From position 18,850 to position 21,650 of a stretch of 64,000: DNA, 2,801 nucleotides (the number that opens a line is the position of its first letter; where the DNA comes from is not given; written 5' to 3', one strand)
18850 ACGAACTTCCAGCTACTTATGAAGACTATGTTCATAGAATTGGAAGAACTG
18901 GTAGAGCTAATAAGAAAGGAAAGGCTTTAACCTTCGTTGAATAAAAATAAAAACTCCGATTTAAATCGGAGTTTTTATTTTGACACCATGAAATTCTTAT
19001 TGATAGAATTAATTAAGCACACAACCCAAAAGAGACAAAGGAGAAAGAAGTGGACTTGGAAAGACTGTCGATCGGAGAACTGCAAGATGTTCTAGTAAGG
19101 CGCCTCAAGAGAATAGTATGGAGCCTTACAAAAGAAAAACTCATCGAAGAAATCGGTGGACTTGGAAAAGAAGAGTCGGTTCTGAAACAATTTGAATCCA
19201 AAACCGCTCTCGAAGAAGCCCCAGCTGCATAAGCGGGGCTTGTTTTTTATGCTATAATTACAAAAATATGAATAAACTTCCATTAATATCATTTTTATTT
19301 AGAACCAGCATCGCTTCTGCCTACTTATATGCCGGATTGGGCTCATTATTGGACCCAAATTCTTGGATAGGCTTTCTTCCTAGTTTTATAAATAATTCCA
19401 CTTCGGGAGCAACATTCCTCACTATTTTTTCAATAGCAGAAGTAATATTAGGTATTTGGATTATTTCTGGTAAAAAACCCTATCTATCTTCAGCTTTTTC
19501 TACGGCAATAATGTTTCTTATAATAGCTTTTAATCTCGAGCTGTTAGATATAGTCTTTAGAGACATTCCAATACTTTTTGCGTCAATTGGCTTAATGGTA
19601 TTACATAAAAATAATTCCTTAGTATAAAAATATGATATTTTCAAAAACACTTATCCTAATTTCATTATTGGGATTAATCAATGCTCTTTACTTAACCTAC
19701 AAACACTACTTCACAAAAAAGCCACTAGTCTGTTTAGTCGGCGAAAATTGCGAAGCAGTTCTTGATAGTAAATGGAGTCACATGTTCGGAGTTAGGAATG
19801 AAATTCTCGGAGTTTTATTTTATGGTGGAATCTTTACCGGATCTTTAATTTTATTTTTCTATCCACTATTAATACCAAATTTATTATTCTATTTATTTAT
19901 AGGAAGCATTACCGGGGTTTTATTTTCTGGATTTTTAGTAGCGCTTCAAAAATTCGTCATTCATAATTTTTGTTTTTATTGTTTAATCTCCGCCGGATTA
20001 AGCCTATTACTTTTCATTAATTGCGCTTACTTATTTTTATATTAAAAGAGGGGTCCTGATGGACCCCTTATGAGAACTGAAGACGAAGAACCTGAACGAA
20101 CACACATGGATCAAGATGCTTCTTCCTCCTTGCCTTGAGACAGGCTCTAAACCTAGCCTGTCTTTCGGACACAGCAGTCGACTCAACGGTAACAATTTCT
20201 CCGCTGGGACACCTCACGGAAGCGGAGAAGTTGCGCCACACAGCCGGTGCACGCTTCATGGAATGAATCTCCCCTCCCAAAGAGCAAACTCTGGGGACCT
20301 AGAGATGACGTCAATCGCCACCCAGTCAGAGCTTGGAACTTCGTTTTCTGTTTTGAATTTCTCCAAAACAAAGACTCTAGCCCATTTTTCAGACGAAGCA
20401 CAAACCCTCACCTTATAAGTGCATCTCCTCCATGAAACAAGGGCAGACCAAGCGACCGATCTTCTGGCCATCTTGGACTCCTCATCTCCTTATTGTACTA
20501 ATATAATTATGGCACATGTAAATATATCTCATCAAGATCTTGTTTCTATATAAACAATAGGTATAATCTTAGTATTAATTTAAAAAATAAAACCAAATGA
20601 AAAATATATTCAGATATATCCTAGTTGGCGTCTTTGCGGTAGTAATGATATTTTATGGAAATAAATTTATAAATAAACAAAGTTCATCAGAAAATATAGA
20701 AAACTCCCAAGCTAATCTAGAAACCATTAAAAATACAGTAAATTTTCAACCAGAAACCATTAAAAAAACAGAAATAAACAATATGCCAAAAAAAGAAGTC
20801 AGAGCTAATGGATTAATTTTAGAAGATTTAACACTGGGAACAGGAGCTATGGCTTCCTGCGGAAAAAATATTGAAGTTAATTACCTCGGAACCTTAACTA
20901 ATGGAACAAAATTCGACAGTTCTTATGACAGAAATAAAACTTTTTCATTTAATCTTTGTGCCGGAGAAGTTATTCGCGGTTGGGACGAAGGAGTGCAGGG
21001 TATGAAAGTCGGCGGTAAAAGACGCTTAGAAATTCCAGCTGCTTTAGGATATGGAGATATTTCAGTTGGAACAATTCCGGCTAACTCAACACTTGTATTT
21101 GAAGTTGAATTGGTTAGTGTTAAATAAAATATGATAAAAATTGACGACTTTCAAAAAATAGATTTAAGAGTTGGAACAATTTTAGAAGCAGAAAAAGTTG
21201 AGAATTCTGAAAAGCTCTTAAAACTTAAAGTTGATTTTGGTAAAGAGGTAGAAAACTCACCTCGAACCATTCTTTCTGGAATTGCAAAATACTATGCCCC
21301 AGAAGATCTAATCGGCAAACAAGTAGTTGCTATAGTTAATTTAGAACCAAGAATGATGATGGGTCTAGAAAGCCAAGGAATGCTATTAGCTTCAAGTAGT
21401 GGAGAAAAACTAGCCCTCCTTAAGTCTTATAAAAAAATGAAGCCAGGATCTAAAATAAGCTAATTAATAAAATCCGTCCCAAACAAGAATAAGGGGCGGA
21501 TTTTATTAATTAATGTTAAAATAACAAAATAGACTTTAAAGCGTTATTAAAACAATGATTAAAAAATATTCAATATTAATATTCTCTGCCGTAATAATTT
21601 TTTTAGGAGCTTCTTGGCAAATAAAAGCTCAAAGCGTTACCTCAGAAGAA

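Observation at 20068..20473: GC-rich two-gene operon with ATGA stop/start overlap (toxin-antitoxin-like architecture)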

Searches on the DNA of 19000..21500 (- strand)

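Call 4: search_rna_families(source=window, start=19000, end=21500, threshold=evalue, max_evalue=1, show_alignments=3)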
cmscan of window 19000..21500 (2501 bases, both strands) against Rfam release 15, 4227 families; matches with E-value up to 1: 0.
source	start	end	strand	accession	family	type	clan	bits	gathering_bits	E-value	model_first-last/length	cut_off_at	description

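Call 74: search_dna_similar(query=window:20040-20500:-, collection=plasmids, mode=distant, max_evalue=0.01, max_rows=8)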
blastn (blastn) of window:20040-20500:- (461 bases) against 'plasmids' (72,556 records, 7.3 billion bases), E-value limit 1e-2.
No match.

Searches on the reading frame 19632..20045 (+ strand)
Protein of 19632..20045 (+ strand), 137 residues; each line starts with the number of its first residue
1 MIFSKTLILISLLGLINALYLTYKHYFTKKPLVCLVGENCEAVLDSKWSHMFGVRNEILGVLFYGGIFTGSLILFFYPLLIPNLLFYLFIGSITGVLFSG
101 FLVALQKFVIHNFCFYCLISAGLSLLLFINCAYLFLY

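Call 23: find_related_loci(query=window:19632-20045:+, collection=metagenome_contigs, flank=6000)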
Query window:19632-20045:+ (137 aa) in metagenome_contigs; peptide patterns used: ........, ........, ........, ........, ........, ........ (x = any residue, [..] = any of these).
600 stretches matched a pattern, but none encodes a relative of the query by tblastn (E <= 1e-3).
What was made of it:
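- Tried and rejected: The VKOR scan of the JGI metagenomes found nothing (call 23).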

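Call 24: find_homologous_proteins(query=window:19632-20042:+, max_evalue=0.00001)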
Query window:19632-20042:+ (137 aa): 41 proteins with E <= 0.00001 among 137 candidates.
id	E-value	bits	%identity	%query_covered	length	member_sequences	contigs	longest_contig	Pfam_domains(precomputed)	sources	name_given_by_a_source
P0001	4.8e-80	285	100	100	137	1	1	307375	PF07884.20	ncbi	-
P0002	2.8e-65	237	82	100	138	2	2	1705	PF07884.20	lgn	-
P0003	1.3e-60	222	79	100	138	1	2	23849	PF07884.20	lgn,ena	-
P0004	1.7e-43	166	61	99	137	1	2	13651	PF07884.20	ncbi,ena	-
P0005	4.7e-41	158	59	95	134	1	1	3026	PF07884.20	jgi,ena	-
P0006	1.1e-40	157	57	90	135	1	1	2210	PF07884.20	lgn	-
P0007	1.4e-40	157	59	99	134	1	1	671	PF07884.20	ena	-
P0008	4.1e-40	155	60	99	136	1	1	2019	PF07884.20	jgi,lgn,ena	-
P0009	8.2e-40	154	57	89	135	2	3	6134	PF07884.20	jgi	-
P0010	1.2e-39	154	60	95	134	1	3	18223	PF07884.20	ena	-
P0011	2.3e-39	153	58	90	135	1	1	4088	PF07884.20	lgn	-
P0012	8.5e-39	151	58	95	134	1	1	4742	PF07884.20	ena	-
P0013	5.6e-38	148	56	91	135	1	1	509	PF07884.20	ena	-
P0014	6.2e-38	148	59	95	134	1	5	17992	PF07884.20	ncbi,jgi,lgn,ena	ncbi:MAG TPA: vitamin K epoxide reductase family protein [Candidatus Paceibacterota bacterium]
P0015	1.2e-37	147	57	89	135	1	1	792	PF07884.20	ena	-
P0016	5.0e-37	145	59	99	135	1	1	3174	PF07884.20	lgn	-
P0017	1.1e-35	141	55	95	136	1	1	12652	PF07884.20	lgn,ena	-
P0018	1.7e-35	140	54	99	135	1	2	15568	PF07884.20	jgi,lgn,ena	-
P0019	4.1e-35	139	53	99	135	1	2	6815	PF07884.20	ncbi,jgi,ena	-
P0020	1.3e-34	137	51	99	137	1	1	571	PF07884.20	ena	-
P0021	2.0e-34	137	53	99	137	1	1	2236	PF07884.20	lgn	-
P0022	2.8e-32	130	50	95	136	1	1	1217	PF07884.20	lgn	-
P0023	4.9e-32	129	50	95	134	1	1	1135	PF07884.20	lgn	-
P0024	1.8e-31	127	54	91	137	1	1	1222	PF07884.20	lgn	-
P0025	2.4e-30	124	51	99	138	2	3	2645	PF07884.20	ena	-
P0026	2.5e-29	120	52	95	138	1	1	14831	PF07884.20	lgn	-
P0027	4.6e-29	119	51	91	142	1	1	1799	PF07884.20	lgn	-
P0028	6.6e-29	119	46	99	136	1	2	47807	PF07884.20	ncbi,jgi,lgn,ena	-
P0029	1.4e-27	115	50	91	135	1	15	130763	PF07884.20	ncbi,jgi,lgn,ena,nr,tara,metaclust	ncbi:MAG: vitamin K epoxide reductase family protein [Candidatus Nanoarchaeia archaeon]|jgi:uncharac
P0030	1.8e-27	114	51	89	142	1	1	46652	PF07884.20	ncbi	-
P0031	2.0e-27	114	49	93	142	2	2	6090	PF07884.20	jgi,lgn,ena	-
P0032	4.0e-27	113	48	95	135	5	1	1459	PF07884.20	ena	-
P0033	4.5e-27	113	44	85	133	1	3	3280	PF07884.20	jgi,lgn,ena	-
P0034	4.4e-26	110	47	95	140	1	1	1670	PF07884.20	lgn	-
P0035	3.6e-25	107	48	91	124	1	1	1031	PF07884.20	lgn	-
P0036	8.1e-25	106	50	91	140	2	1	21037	PF07884.20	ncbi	-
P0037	6.5e-24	103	50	98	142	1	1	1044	PF07884.20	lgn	-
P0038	1.1e-23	102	47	95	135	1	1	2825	PF07884.20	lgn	-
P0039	1.7e-23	101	41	98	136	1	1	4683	PF07884.20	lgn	-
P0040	4.8e-23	100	43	91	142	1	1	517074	PF07884.20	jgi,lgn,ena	-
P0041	8.7e-22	96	44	95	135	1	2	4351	PF07884.20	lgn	-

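Call 25: find_encoding_contigs(protein=P0003, flank=5000, max_places=4)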
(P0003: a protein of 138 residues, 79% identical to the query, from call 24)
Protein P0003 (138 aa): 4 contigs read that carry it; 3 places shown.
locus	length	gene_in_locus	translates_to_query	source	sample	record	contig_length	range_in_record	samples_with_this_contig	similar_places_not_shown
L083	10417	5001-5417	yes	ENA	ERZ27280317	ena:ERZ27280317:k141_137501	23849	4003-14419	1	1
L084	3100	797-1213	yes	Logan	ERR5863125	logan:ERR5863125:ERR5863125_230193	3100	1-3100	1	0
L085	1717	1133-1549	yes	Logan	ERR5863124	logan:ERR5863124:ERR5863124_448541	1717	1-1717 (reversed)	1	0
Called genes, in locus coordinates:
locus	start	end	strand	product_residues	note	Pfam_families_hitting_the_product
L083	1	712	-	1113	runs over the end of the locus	PF00580:UvrD-helicase, PF13245:AAA_19, PF13604:AAA_30 (faint), PF13538:UvrD_C_2 (faint), PF13361:UvrD_C, PF12705:PDDEXK_1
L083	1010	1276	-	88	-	-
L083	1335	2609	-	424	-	PF00070:Pyr_redox (faint), PF00890:FAD_binding_2, PF01134:GIDA (faint), PF01266:DAO (faint), PF03486:HI0933_like, PF07992:Pyr_redox_2 (faint), PF12831:FAD_oxidored, PF22780:HI0933_like_1st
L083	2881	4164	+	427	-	PF00270:DEAD, PF04851:ResIII, PF00271:Helicase_C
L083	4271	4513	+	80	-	-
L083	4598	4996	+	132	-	-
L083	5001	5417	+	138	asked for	PF07884:VKOR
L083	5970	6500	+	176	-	PF00254:FKBP_C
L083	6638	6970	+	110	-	PF01588:tRNA_bind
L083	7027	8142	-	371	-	PF00162:PGK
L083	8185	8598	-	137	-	PF00075:RNase_H, PF13456:RVT_3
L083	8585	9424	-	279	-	PF02272:DHHA1 (weak)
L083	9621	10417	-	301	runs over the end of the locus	-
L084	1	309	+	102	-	?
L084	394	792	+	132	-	-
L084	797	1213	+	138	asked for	PF07884:VKOR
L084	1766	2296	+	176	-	PF00254:FKBP_C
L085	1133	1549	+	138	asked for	PF07884:VKOR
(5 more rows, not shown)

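Call 26: find_encoding_contigs(protein=P0002, flank=5000, max_places=4)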
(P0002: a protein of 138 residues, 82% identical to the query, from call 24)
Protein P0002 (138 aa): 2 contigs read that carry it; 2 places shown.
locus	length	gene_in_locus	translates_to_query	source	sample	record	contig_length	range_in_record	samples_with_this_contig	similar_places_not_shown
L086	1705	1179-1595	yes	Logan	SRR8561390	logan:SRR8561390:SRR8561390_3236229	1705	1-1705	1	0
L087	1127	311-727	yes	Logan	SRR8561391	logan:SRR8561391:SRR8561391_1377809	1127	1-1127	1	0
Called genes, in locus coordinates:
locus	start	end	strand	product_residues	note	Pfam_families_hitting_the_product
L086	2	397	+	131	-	?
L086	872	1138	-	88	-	-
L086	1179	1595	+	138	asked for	PF07884:VKOR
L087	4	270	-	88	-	-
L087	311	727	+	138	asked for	PF07884:VKOR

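Call 27: find_encoding_contigs(protein=P0004, flank=5000, max_places=4)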
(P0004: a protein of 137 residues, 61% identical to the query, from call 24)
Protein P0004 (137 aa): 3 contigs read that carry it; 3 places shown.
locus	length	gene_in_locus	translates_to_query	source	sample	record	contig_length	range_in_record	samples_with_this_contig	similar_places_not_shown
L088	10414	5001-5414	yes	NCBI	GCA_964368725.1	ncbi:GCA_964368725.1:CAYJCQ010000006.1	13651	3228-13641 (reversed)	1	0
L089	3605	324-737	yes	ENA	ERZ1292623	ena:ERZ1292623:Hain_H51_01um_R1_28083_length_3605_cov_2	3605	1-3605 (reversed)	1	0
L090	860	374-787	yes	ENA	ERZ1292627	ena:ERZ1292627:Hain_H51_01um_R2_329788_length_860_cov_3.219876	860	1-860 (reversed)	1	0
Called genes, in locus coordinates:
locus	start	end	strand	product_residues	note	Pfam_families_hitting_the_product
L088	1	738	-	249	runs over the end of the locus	?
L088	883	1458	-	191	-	PF04542:Sigma70_r2, PF08281:Sigma70_r4_2, PF04545:Sigma70_r4 (weak)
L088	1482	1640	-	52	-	-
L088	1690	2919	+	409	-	-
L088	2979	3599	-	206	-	PF13646:HEAT_2 (weak), PF02985:HEAT (faint)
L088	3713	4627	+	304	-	-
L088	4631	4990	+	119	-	-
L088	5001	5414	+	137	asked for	PF07884:VKOR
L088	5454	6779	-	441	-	PF01071:GARS_A, PF02843:GARS_C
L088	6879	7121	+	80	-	PF04070:DUF378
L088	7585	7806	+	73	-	-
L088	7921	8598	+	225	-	-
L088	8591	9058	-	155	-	PF13420:Acetyltransf_4, PF00583:Acetyltransf_1, PF13673:Acetyltransf_10, PF13508:Acetyltransf_7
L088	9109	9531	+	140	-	PF01641:SelR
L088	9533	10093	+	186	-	PF00254:FKBP_C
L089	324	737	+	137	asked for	PF07884:VKOR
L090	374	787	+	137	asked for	PF07884:VKOR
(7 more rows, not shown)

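Call 40: find_encoding_contigs(protein=P0010, flank=6000, max_places=3)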
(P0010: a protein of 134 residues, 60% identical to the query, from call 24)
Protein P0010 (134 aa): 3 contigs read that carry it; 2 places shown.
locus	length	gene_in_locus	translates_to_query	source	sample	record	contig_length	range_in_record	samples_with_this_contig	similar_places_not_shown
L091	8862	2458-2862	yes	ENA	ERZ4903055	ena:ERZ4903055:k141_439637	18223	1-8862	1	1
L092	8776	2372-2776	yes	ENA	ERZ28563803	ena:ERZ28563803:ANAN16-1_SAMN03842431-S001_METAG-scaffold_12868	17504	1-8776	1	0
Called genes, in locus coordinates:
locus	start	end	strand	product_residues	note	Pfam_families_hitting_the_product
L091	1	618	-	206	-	?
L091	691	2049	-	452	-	PF01225:Mur_ligase, PF08245:Mur_ligase_M, PF02875:Mur_ligase_C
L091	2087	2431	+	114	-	PF07681:DoxX (weak)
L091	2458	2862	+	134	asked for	PF07884:VKOR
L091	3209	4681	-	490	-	-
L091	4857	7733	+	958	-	PF00041:fn3 (faint), PF16656:Pur_ac_phosph_N (faint), PF16655:PhoD_N (faint), PF24489:Ig_J_second (faint), PF25059:FN3_DSCAM-DSCAML_C (faint), PF23376:Fn3_VIN3 (faint)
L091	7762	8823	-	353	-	-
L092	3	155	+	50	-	?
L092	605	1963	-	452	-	PF01225:Mur_ligase, PF08245:Mur_ligase_M, PF02875:Mur_ligase_C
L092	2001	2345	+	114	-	PF07681:DoxX (weak)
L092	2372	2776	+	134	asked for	PF07884:VKOR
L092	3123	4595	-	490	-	-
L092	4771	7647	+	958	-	PF00041:fn3 (faint), PF16656:Pur_ac_phosph_N (faint), PF16655:PhoD_N (faint), PF24489:Ig_J_second (faint), PF25059:FN3_DSCAM-DSCAML_C (faint), PF23376:Fn3_VIN3 (faint)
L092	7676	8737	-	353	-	-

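Call 41: find_encoding_contigs(protein=P0014, flank=6000, max_places=3)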
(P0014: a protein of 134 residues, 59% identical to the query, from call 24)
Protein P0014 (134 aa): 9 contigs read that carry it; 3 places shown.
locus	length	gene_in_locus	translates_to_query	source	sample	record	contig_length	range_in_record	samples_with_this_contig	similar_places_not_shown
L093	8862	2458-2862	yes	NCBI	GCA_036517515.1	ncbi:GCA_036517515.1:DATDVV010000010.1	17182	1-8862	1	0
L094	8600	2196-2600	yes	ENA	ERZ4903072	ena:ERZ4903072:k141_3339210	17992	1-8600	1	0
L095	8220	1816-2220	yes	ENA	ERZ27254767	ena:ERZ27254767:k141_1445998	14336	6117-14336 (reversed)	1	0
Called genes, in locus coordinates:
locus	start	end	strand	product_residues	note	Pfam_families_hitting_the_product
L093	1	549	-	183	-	?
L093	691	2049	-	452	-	PF01225:Mur_ligase, PF08245:Mur_ligase_M, PF02875:Mur_ligase_C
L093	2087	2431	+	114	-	PF07681:DoxX (weak)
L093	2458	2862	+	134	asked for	PF07884:VKOR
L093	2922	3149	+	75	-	PF04070:DUF378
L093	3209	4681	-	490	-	-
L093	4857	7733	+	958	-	PF00041:fn3 (faint), PF16656:Pur_ac_phosph_N (faint), PF16655:PhoD_N (faint), PF24489:Ig_J_second (faint), PF25059:FN3_DSCAM-DSCAML_C (faint), PF23376:Fn3_VIN3 (faint)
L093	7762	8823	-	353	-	-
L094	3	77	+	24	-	?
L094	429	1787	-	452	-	PF01225:Mur_ligase, PF08245:Mur_ligase_M, PF02875:Mur_ligase_C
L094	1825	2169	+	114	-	PF07681:DoxX (weak)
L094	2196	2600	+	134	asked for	PF07884:VKOR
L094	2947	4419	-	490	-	-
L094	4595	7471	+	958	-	PF00041:fn3 (faint), PF16656:Pur_ac_phosph_N (faint), PF16655:PhoD_N (faint), PF24489:Ig_J_second (faint), PF25059:FN3_DSCAM-DSCAML_C (faint), PF23376:Fn3_VIN3 (faint)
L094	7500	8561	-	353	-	-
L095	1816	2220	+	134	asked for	PF07884:VKOR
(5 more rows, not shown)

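Call 90: find_encoding_contigs(protein=P0005, flank=4000, max_places=2)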
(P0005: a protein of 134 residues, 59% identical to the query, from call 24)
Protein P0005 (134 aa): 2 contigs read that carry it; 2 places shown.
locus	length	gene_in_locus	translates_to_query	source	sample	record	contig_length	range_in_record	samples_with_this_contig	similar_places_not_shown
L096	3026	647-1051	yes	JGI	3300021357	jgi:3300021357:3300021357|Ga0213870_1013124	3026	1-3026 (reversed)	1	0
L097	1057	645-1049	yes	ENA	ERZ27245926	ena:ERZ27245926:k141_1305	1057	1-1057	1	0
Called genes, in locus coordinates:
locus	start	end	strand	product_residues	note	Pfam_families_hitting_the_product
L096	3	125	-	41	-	?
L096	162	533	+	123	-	PF07681:DoxX (weak)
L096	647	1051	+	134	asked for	PF07884:VKOR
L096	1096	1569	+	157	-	-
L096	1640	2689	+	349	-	PF02388:FemAB (weak), PF13480:Acetyltransf_6 (weak), PF02388:FemAB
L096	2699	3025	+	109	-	?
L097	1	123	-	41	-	?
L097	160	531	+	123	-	PF07681:DoxX (weak)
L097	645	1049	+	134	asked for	PF07884:VKOR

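Call 91: find_encoding_contigs(protein=P0009, flank=4000, max_places=2)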
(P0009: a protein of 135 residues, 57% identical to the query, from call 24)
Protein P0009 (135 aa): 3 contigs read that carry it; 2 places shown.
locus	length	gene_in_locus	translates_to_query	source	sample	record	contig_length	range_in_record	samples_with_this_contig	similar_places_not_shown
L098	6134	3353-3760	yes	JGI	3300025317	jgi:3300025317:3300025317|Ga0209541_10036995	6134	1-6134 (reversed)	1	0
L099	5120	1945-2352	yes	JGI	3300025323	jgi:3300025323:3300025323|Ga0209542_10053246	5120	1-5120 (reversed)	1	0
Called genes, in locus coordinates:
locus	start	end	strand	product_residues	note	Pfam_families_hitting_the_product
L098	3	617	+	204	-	?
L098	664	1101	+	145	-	PF01980:TrmO_N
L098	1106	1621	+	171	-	-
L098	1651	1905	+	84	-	-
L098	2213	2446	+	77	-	-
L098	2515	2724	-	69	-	-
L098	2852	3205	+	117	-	-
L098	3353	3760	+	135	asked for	PF07884:VKOR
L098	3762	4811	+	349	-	PF02388:FemAB (weak), PF13480:Acetyltransf_6 (weak), PF02388:FemAB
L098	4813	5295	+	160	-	PF04306:DUF456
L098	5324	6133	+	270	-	?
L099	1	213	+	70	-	?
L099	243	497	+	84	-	-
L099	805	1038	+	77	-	-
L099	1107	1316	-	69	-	-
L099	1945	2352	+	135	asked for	PF07884:VKOR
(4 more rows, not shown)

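Call 92: find_encoding_contigs(protein=P0016, flank=4000, max_places=2)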
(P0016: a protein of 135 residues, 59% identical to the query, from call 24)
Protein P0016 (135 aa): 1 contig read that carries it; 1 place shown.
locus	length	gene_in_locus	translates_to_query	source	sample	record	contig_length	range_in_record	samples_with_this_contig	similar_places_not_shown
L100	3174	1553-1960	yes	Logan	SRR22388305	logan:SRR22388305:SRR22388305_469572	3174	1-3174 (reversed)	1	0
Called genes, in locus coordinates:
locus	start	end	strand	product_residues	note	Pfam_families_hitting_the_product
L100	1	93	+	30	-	?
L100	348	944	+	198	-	PF04307:YdjM (weak)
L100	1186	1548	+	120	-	-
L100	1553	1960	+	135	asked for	PF07884:VKOR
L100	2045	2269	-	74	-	-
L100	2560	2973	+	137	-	PF08570:DUF1761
